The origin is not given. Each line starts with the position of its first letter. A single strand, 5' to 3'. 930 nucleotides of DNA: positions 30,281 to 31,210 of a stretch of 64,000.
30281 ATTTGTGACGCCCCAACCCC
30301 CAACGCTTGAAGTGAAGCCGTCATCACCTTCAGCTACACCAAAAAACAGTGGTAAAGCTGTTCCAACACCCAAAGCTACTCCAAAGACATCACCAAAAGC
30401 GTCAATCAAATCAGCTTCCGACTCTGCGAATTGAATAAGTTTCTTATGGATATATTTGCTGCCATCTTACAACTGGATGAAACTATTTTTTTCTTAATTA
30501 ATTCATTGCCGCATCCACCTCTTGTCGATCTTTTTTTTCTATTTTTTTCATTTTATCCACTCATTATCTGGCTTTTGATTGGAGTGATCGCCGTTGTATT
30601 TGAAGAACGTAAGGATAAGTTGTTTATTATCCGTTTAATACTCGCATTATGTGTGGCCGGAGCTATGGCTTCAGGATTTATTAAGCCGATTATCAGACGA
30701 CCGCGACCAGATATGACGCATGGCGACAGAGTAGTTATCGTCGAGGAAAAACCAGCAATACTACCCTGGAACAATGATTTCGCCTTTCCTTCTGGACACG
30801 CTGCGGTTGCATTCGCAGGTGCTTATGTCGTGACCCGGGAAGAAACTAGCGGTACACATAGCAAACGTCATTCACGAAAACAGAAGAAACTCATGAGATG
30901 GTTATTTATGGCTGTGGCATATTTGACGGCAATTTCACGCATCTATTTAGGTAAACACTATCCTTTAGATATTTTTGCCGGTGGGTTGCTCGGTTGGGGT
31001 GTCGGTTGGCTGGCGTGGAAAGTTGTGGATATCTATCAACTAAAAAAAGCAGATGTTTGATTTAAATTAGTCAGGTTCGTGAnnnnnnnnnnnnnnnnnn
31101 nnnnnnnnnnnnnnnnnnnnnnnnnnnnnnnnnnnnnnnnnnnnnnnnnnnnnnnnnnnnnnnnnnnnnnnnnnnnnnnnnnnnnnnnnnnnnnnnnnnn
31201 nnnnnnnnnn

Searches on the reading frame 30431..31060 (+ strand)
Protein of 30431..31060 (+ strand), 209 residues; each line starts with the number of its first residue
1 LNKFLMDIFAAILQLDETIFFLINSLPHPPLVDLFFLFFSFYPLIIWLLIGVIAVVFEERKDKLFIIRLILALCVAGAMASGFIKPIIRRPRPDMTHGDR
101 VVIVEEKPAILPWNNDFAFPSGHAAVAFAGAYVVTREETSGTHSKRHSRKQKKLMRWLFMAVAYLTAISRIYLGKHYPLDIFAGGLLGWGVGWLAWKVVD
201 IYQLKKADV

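Call 12: search_protein_families(library=pfam, proteins=[window:30431-31060:+], max_evalue=0.01)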
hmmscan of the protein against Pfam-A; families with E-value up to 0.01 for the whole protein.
window:30431-31060:+ (209 aa): 4 families
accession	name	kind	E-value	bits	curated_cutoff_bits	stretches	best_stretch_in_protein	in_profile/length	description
PF01569.27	PAP2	-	2e-23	83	27.2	1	68-199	4-125/130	PAP2 superfamily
PF14378.12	PAP2_3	-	6.6e-10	39.5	27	1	42-191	36-187/190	PAP2 superfamily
PF02371.22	Transposase_20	-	0.0032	18.3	21.3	1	116-169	24-77/87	Transposase IS116/IS110/IS902 family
PF14360.12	PAP2_C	-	0.0058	17.6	27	0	121-191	8-68/74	PAP2 superfamily C-terminal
